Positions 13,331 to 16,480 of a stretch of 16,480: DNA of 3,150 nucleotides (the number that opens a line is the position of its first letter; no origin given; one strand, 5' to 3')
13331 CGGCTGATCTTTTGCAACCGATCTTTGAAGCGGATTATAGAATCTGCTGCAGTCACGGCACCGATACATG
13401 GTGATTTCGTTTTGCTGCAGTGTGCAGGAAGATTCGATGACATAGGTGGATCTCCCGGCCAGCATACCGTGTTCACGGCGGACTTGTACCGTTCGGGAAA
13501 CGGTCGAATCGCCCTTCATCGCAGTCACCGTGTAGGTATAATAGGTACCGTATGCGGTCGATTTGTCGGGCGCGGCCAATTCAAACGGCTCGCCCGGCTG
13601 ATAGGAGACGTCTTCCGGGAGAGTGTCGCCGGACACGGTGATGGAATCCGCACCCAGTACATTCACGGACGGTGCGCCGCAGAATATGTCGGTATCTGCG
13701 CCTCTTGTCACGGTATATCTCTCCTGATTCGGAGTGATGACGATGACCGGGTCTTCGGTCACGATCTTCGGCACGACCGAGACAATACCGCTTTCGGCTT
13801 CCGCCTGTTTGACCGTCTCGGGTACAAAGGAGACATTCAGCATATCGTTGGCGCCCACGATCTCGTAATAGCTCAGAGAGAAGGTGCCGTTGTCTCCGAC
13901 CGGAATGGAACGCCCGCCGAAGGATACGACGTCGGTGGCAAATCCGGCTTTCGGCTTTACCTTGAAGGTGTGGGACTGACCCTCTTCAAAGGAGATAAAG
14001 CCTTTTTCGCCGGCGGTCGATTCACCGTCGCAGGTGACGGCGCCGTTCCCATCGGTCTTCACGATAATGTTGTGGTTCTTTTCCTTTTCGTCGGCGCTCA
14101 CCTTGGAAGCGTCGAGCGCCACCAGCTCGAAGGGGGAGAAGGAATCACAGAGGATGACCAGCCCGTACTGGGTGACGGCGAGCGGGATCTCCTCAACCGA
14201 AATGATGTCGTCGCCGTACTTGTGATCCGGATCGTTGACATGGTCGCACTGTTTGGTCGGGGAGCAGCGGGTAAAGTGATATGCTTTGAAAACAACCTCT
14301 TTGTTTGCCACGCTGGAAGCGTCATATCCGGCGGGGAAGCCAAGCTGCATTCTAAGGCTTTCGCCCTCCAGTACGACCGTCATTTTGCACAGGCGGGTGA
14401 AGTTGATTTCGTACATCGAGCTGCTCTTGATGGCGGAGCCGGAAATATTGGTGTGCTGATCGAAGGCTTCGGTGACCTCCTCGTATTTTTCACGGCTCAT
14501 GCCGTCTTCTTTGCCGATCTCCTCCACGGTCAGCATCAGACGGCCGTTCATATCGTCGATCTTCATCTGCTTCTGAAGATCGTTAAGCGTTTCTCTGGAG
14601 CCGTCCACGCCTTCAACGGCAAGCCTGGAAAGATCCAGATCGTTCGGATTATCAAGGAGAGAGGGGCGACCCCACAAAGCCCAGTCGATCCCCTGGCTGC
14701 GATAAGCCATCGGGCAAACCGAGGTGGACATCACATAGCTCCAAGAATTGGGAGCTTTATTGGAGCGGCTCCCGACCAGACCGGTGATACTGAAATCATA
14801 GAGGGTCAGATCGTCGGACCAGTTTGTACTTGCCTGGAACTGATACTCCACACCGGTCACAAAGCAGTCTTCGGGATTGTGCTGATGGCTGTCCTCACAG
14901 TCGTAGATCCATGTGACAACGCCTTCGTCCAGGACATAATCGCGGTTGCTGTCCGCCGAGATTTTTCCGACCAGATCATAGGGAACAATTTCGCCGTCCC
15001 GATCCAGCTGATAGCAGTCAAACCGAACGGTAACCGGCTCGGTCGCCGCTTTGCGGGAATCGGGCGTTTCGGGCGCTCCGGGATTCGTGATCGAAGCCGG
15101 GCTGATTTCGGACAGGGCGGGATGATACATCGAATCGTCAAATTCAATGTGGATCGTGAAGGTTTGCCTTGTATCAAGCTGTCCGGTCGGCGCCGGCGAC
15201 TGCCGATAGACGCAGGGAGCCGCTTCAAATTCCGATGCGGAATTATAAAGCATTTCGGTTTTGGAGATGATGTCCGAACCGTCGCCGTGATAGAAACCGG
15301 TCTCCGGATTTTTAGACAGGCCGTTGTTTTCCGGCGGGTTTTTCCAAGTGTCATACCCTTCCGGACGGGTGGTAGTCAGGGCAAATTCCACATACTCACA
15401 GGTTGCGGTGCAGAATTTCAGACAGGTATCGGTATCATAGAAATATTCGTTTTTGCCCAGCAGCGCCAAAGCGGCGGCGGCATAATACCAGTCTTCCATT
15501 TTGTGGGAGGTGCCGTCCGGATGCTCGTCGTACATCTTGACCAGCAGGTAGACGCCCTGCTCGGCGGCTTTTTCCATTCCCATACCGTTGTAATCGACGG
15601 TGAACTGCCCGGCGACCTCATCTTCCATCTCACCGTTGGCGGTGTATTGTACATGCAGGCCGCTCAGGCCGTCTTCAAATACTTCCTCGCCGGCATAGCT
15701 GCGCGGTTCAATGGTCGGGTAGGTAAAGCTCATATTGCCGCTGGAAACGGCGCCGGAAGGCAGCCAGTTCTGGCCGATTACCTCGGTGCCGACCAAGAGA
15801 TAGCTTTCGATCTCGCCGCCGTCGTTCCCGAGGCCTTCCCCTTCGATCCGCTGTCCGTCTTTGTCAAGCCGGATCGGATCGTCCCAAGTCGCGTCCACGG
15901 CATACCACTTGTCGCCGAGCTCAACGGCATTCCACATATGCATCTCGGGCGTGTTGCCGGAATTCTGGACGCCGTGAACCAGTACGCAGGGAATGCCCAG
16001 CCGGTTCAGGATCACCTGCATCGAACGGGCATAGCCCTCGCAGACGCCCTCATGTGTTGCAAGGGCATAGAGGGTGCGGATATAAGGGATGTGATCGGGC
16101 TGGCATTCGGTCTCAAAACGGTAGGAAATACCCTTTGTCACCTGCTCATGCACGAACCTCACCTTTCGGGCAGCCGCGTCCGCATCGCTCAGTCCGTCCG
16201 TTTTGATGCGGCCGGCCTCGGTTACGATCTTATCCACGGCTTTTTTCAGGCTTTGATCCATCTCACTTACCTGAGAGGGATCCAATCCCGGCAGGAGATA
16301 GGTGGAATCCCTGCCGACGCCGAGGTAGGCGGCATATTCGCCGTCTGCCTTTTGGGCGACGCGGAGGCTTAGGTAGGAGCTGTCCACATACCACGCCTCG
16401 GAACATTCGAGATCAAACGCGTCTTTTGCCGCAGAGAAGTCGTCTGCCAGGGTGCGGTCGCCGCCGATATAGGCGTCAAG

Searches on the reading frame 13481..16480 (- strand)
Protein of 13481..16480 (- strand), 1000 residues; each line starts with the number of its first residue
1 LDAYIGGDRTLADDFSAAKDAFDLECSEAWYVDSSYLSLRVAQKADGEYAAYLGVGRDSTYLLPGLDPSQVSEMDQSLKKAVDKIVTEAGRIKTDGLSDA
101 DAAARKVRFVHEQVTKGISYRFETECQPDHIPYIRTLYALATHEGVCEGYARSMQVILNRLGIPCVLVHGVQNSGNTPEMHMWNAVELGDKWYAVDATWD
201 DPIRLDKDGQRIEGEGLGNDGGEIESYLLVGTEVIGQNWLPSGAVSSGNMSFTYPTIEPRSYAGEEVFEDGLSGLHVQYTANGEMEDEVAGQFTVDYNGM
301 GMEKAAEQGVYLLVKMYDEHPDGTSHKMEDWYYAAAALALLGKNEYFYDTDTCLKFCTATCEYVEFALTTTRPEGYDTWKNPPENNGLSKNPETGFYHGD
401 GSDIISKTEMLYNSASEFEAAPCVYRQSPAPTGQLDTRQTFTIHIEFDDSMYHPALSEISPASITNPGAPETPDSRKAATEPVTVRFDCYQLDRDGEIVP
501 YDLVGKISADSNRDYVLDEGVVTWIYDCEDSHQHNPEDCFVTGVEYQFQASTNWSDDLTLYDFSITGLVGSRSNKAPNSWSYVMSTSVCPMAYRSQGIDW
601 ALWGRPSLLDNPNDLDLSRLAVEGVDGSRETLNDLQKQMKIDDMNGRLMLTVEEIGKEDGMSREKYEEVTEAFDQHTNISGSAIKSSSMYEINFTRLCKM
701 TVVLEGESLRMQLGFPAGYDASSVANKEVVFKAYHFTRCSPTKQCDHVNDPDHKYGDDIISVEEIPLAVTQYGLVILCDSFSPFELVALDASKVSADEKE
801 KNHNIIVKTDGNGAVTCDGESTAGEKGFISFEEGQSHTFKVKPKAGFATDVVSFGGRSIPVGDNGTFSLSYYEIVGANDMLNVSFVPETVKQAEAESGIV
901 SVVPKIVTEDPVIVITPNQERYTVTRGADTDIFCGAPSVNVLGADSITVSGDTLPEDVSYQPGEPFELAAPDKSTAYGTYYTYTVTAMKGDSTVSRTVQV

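Call 72: search_solved_structures(query=window:13481-16480:-, max_evalue=0.01)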
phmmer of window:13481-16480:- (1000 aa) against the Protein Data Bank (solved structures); distinct sequences matched with E-value up to 0.01: 1.
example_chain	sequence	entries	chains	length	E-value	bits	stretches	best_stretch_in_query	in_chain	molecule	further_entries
9crn_A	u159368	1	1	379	1.7e-09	39.6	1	141-203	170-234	Transglutaminase-like domain-containing protein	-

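Call 77: predict_structure(alignment_id=A2)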
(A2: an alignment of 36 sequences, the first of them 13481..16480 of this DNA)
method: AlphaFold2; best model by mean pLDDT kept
length: 1000 residues; sequences in the alignment: 36
mean_pLDDT: 73.6   pTM: 0.53
mean pLDDT of the five models: 73.6, 72.0, 69.7, 69.3, 68.4
residues with pLDDT >= 90: 174; 70-90: 507; 50-70: 179; < 50: 140
segments of 3 or more residues with pLDDT < 50: 459-470, 587-604, 658-661, 696-700, 907-1000
pLDDT, mean of each block of 10 residues (from residue 1): 75 80 89 83 88 80 85 94 96 83 91 90 79 90 91 97 92 60 92 89 66 63 75 68 61 78 66 79 72 89 92 87 70 89 84 88 89 83 62 81 83 72 84 73 89 68 40 75 88 70 73 84 77 71 90 72 89 84 55 25 55 69 57 73 60 57 71 84 81 53 61 73 76 85 79 76 84 75 82 74 80 89 86 91 91 83 89 77 88 88 61 31 30 25 27 32 31 34 37 32
secondary structure, 60 per line:
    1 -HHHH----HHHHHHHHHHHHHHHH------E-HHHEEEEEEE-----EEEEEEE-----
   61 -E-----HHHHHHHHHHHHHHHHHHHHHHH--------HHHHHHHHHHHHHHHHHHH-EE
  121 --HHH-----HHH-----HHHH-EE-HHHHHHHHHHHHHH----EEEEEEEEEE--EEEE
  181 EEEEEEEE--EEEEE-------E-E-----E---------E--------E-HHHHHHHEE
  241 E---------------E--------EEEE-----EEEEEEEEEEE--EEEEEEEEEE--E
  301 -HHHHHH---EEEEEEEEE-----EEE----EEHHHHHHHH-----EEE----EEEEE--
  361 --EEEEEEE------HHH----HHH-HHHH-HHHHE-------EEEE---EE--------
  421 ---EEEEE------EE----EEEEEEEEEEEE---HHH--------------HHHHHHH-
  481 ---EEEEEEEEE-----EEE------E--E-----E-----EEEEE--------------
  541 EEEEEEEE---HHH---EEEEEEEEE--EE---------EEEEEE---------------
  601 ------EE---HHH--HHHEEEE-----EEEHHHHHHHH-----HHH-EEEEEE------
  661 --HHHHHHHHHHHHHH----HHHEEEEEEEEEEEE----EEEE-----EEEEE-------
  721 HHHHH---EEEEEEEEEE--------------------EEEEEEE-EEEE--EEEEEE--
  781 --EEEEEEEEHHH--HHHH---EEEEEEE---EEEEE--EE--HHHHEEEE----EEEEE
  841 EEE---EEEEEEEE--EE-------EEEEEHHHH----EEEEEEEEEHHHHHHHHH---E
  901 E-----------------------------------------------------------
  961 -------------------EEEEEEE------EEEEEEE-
elements in order (helices of 4 or more, strands of 3 or more residues): H2-5 H10-25 E37-43 E49-55 H68-90 H99-117 H139-142 H147-160 E165-174 E177-188 E191-195 H232-238 E239-241 E266-269 E275-285 E288-297 H302-307 E311-319 E325-327 H334-341 E347-349 E354-358 E363-369 H387-390 H392-395 E404-407 E424-428 E441-452 H473-479 E484-492 E498-500 E522-526 E541-548 E558-566 E580-585 E620-623 E629-631 H632-639 E649-654 H663-676 E684-695 E700-703 E709-713 H721-725 E729-738 E759-765 E767-770 E773-778 E783-790 H796-799 E803-809 E813-817 H824-827 E828-831 E836-843 E847-854 E866-870 H871-874 E879-887 H888-896 E980-986 E993-999

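Call 79: fold_search(model_id=the predicted structure, library=pdb)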
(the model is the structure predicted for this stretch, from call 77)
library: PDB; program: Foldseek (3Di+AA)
matches with E <= 10: 842; with E <= 0.001: 10
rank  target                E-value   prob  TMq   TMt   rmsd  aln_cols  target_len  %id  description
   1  9crn                  5.6e-09  1.00  0.18  0.46   4.5       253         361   19  Crystal structure of Streptococcus pyogenes TglA (released 2024-08-14)
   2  7sqc_X0               9.9e-07  1.00  0.12  0.14  21.4       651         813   10  Ciliary C1 central pair apparatus isolated from Chlamydomonas reinhardtii (released 2022-04-13)
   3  7n6g_6E               1.4e-05  0.98  0.12  0.13  22.1       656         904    9  C1 of central pair (released 2022-05-18)
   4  4xz7_B                2.8e-05  1.00  0.11  0.26   9.4       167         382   18  Crystal structure of a TGase (released 2015-06-24)
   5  5mhl_A                4.0e-05  0.91  0.12  0.14  20.0       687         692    9  FXIIIa in complex with the inhibitor Mi0621 (released 2017-12-20)
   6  8cs9_X                8.9e-05  0.82  0.10  0.14  25.7       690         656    8  Composite reconstruction of Class 1 of the erythrocyte ankyrin-1 complex (released 2022-07-20)
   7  4xz7_A                1.7e-04  1.00  0.11  0.27   4.4       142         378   19  Crystal structure of a TGase (released 2015-06-24)
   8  3isr_A                2.5e-04  1.00  0.10  0.32  12.3       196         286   15  The Crystal Structure of a Putative Cysteine Protease from Cytophaga hutchinsonii to 1.9A (released 2009-09-08)
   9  1qrk_B                2.9e-04  0.66  0.10  0.13  25.0       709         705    9  HUMAN FACTOR XIII WITH STRONTIUM BOUND IN THE ION SITE (released 1999-07-02)
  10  1ex0_B                3.4e-04  0.57  0.10  0.13  25.2       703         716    9  HUMAN FACTOR XIII, MUTANT W279F ZYMOGEN (released 2003-12-23)
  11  3isr_C                1.0e-03  1.00  0.10  0.32  12.6       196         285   14  The Crystal Structure of a Putative Cysteine Protease from Cytophaga hutchinsonii to 1.9A (released 2009-09-08)
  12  3isr_B                1.3e-03  1.00  0.10  0.31  11.5       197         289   16  The Crystal Structure of a Putative Cysteine Protease from Cytophaga hutchinsonii to 1.9A (released 2009-09-08)
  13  10ps                  1.3e-03  0.14  0.07  0.11  26.6       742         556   11  Crystal structure of SdrD A2-A3-B1-B2 domains from Staphylococcus aureus JH1 (released 2026-02-11)
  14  1evu_B                1.6e-03  0.44  0.11  0.14  25.4       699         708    8  HUMAN FACTOR XIII WITH CALCIUM BOUND IN THE ION SITE (released 2000-05-10)
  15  8z4f_A                1.9e-03  0.99  0.07  0.21  14.4       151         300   15  Pseudomurein Endoisopeptidases PeiP (released 2024-10-30)
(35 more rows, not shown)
